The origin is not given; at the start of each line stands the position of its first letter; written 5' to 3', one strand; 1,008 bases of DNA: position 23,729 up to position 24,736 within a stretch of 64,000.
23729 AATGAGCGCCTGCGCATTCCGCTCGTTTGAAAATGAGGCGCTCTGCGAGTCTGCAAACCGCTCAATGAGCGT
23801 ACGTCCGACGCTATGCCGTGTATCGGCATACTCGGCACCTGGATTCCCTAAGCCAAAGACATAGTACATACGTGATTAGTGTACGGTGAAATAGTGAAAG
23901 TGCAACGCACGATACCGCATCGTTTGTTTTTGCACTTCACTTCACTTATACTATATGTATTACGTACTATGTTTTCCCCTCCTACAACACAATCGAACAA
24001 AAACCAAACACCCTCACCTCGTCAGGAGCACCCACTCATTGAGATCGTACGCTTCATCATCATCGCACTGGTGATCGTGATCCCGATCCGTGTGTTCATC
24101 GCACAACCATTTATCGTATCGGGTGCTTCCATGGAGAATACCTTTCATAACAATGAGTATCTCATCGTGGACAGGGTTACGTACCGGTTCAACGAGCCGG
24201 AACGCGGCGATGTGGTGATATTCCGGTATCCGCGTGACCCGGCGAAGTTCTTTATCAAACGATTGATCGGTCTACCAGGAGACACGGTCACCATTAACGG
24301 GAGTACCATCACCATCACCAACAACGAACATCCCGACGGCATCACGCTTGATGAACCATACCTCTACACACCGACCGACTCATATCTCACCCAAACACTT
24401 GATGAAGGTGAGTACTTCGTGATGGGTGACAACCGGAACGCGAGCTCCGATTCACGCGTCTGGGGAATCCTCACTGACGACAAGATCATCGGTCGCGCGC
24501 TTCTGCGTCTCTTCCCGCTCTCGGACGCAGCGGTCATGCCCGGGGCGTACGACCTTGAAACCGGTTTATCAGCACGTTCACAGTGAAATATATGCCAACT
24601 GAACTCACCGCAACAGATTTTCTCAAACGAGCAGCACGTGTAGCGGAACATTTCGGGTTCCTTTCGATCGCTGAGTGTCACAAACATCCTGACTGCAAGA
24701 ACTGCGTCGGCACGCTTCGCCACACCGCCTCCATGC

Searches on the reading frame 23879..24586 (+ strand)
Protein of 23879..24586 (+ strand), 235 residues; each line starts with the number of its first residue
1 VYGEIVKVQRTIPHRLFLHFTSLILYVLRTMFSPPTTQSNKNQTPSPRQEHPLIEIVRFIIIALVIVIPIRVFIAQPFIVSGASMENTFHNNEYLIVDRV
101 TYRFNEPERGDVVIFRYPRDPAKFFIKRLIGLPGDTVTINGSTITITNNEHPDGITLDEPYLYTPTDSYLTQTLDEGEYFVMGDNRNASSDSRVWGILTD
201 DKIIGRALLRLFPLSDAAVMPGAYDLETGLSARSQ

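Call 74: search_protein_families(library=pfam, proteins=[window:23879-24586:+], max_evalue=0.01)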
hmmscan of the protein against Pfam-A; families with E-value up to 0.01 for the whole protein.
window:23879-24586:+ (235 aa): 2 families
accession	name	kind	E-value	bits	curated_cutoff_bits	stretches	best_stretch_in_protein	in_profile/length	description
PF10502.14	Peptidase_S26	-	5.6e-47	160.2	22.9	1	54-211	2-167/168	Signal peptidase, peptidase S26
PF00717.28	Peptidase_S24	-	6.7e-06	26.2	23.3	1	80-139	40-91/116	Peptidase S24-like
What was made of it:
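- Signal peptidase I is present in the window at 23879-24586 (call 74).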
